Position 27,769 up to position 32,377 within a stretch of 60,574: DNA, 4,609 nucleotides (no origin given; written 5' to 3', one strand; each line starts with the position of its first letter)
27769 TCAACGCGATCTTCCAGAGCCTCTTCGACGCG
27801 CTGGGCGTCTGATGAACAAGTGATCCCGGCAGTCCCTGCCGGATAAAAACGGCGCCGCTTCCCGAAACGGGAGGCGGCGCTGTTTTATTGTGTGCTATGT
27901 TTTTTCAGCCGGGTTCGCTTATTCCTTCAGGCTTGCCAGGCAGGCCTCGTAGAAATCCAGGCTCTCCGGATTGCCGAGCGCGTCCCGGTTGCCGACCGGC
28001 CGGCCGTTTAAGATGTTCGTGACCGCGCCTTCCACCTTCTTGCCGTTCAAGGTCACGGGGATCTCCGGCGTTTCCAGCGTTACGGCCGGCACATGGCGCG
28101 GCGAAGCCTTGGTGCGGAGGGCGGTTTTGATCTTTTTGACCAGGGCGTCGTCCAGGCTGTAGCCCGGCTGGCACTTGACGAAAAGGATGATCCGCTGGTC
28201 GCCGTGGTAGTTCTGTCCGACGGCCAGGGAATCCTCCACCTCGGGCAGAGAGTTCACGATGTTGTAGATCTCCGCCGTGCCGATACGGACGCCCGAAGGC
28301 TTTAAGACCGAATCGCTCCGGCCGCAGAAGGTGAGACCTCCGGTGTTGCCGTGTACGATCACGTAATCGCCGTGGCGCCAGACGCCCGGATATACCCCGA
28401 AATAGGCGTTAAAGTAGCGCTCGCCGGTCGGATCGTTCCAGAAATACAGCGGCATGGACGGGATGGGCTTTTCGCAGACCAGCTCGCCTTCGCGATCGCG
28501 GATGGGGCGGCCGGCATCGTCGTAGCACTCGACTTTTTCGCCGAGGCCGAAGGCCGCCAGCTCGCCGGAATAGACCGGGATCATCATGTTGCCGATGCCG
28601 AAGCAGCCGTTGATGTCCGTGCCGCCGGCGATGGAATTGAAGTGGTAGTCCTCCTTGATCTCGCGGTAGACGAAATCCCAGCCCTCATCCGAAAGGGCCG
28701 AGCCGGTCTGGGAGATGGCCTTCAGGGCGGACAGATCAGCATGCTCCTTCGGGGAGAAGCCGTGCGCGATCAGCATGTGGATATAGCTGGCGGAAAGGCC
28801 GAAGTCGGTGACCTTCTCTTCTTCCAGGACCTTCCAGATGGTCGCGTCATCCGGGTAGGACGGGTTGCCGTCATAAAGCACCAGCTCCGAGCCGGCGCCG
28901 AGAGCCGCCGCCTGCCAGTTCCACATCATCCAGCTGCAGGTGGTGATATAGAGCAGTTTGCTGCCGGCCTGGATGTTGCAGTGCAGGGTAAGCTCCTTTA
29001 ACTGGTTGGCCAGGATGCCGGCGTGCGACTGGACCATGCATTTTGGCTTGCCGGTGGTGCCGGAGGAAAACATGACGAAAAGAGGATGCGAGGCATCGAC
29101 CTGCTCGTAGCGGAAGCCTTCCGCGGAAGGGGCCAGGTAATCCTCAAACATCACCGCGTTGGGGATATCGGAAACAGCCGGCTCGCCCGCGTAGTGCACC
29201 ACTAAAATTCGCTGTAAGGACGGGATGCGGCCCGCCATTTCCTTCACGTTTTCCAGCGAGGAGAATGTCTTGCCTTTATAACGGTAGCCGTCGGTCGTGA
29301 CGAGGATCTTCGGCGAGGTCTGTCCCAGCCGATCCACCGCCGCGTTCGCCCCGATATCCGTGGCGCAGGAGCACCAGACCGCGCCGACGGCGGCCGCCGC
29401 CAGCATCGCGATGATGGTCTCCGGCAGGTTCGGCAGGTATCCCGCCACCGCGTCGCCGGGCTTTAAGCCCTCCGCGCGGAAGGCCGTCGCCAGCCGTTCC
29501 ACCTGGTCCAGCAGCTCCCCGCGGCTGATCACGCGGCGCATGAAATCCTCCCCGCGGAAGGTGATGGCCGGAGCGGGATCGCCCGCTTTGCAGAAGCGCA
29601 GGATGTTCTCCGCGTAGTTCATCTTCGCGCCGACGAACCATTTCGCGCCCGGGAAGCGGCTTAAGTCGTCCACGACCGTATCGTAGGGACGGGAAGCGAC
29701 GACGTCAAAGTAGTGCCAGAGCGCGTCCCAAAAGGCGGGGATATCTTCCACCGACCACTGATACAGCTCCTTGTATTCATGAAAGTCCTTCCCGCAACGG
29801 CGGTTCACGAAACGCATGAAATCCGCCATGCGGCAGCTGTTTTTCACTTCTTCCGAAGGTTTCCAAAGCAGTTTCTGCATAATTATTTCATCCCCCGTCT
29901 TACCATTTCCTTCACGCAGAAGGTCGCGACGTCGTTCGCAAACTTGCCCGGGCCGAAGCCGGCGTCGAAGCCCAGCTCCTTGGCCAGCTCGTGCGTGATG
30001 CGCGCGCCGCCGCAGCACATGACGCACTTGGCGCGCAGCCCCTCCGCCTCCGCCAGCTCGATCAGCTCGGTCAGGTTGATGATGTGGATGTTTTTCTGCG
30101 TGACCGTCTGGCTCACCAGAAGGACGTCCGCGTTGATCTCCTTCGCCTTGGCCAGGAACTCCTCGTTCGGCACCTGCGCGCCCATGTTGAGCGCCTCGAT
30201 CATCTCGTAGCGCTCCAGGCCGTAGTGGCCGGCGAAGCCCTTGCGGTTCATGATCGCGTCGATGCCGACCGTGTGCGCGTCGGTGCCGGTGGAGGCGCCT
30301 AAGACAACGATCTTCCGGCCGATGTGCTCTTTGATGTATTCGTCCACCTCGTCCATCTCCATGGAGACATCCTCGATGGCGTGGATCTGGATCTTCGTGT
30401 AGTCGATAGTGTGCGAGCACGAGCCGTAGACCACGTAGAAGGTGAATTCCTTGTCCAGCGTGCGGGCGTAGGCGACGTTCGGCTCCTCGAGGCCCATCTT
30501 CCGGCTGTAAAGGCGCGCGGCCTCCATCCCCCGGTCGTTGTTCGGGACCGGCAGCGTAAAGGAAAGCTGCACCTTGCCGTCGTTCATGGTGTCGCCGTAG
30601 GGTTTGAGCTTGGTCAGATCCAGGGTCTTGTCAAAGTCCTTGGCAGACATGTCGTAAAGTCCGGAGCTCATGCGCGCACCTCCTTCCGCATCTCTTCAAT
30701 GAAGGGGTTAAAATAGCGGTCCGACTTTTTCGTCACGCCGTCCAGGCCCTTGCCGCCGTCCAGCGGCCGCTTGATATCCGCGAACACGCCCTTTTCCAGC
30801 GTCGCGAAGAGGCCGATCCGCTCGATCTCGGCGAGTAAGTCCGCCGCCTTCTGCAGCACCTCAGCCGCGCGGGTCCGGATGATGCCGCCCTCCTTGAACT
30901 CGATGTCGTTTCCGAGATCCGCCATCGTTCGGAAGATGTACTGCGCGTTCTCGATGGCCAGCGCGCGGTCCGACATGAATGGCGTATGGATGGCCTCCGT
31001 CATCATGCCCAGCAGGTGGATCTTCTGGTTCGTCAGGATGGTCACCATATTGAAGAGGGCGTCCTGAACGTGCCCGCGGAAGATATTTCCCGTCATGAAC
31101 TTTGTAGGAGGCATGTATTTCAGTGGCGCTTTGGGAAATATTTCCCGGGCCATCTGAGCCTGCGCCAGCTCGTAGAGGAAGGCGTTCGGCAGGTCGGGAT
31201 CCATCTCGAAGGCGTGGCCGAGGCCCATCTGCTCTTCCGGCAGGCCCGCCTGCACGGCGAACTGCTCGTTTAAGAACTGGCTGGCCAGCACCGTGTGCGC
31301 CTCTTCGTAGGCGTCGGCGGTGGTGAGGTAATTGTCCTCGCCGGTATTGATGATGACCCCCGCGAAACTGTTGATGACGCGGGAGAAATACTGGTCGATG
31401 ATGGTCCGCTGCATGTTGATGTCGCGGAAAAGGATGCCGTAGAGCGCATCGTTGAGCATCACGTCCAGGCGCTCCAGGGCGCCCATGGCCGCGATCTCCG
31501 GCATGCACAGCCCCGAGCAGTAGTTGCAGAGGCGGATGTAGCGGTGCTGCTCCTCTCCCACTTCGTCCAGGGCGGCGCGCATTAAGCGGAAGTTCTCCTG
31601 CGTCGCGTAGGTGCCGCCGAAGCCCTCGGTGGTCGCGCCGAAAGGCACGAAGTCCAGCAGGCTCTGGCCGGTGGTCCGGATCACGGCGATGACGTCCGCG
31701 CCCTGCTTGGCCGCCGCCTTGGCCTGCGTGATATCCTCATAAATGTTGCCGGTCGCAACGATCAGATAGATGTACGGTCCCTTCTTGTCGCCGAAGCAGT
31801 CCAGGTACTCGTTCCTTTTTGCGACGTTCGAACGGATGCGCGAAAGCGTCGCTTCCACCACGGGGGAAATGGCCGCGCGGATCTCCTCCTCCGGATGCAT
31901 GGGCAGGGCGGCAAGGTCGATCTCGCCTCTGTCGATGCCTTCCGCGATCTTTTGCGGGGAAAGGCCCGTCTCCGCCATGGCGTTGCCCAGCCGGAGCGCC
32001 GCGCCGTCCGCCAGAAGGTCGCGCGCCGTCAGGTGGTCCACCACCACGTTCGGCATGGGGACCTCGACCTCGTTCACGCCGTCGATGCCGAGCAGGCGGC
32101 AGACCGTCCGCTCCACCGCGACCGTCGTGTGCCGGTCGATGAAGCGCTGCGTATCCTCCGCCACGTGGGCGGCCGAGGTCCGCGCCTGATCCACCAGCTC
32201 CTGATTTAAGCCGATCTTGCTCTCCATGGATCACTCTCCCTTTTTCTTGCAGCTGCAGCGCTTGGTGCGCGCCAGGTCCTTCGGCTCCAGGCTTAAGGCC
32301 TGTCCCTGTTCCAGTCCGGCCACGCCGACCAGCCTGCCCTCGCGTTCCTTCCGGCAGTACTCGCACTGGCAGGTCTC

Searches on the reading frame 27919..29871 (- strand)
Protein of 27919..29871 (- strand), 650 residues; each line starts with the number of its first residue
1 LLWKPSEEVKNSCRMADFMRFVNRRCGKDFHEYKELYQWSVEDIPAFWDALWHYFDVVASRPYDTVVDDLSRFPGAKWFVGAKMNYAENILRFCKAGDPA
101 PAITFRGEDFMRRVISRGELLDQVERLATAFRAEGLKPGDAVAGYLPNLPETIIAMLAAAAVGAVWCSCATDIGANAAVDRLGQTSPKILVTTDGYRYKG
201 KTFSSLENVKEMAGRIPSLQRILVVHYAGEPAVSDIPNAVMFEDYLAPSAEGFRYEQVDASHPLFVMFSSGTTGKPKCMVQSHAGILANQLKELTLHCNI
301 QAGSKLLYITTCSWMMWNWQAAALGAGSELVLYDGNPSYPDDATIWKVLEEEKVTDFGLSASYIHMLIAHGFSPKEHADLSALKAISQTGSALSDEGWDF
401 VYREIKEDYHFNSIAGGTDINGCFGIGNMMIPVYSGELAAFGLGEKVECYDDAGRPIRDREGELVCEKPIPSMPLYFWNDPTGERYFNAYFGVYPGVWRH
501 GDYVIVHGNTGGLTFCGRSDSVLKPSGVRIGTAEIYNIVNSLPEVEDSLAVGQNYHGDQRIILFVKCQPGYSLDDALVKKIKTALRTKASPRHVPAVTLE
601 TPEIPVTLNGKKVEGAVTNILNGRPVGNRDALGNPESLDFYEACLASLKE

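Call 6: search_protein_families(library=ncbifam, proteins=[window:27919-29871:-])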
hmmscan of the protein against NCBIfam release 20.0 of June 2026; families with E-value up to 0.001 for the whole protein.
window:27919-29871:- (650 aa): 77 families (the best 25 are shown)
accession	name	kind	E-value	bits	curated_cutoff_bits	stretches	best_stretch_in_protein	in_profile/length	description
NF002937.0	PRK03584.1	subfamily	1.9e-247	822.7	639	1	2-645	7-652/657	acetoacetate--CoA ligase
TIGR01217.1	ac_ac_CoA_syn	equivalog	4.2e-234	778.5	520.9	1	2-643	6-646/652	acetoacetate--CoA ligase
NF001208.0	PRK00174.1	subfamily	4.7e-77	259.8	657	1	19-639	15-639/649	acetate--CoA ligase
TIGR02188.1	Ac_CoA_lig_AcsA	equivalog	6.9e-77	259.1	724.95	1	29-625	3-609/629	acetate--CoA ligase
NF007815.0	PRK10524.1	equivalog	7e-50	170.2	955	1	32-640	3-622/629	propionate--CoA ligase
TIGR02316.1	propion_prpE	equivalog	1e-48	166.5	827.4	1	32-639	2-620/628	propionate--CoA ligase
NF003313.0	PRK04319.1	equivalog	4.2e-34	117.7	729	1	100-611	61-551/574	acetate--CoA ligase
NF004837.0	PRK06187.1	subfamily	7.1e-29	100.4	476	1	115-611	34-512/531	long-chain-fatty-acid--CoA ligase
TIGR01733.1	AA-adenyl-dom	subfamily_domain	9.1e-29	100.5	317.4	1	118-548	3-407/409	amino acid adenylation domain-containing protein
NF004814.0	PRK06164.1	equivalog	3.1e-28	98.7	677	2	111-383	32-296/540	acyl-CoA synthetase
NF047394.1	AcylCoAsynMbcS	equivalog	2.9e-24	85.6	850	1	83-611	11-510/525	acyl-CoA synthetase MbcS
TIGR03098.1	ligase_PEP_1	hypoth_equivalog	3e-24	85.4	592.35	2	113-358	24-256/517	acyl-CoA ligase (AMP-forming), exosortase A system-associated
NF005801.1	PRK07656.1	equivalog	1.4e-22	80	657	1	115-596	27-482/500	FadD3 family acyl-CoA ligase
TIGR02262.1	benz_CoA_lig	subfamily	4.8e-22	78.4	375.25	1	113-611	29-499/508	benzoate-CoA ligase family protein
NF007605.2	PRK10252.1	equivalog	6.6e-22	76.9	2400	3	482-612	819-952/1292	enterobactin non-ribosomal peptide synthetase EntF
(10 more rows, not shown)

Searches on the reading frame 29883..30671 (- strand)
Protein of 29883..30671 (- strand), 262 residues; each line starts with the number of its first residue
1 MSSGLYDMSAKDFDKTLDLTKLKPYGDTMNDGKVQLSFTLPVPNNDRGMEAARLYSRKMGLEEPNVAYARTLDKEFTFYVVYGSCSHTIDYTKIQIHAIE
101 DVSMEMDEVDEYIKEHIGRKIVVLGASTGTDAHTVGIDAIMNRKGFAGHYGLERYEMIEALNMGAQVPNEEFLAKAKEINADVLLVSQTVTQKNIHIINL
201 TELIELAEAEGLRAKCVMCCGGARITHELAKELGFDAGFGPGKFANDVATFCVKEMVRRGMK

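Call 6: search_protein_families(library=ncbifam, proteins=[window:29883-30671:-])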
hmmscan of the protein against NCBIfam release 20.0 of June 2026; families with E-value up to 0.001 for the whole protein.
window:29883-30671:- (262 aa): 8 families
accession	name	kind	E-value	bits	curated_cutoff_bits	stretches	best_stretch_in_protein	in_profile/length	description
NF052385.1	Lys_5_6_beta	equivalog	4e-119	396.7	280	1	21-259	2-240/241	lysine 5,6-aminomutase subunit beta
NF040743.1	ornith_mutase_E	equivalog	2.6e-39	134.8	800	1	14-257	493-727/730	D-ornithine 4,5-aminomutase subunit OraE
NF041607.1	dimeth_corrin_MtbC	equivalog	8.6e-10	38.5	350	1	121-237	84-187/203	dimethylamine corrinoid protein MtbC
NF047996.1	corrin_MtgC_2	exception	6.8e-09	35.5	370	1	118-244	88-200/212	glycine betaine-specific corrinoid protein MtgC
TIGR02370.1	pyl_corrinoid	subfamily_domain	8.6e-08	31.8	215.3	1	159-237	114-189/197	methyltransferase cognate corrinoid protein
NF002612.0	PRK02261.1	equivalog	2.5e-07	30.3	110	1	120-248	4-126/148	methylaspartate mutase subunit S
TIGR01501.1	MthylAspMutase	equivalog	5.6e-07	29.4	135.8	1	120-249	2-125/134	methylaspartate mutase subunit S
NF047995.1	corrinoid_MtgC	exception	3.4e-06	26.7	310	1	160-237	123-197/215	glycine betaine-specific corrinoid protein MtgC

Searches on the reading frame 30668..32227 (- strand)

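Call 6: search_protein_families(library=ncbifam, proteins=[window:30668-32227:-])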
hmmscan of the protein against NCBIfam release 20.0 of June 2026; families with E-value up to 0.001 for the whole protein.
window:30668-32227:- (519 aa): 2 families
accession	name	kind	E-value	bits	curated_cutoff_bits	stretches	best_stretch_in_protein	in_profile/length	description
NF052384.1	Lys_5_6_mutase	equivalog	1.3e-277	921.4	600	1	4-514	1-511/511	lysine 5,6-aminomutase subunit alpha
NF040743.1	ornith_mutase_E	equivalog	1.6e-43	148.7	800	1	156-508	75-438/730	D-ornithine 4,5-aminomutase subunit OraE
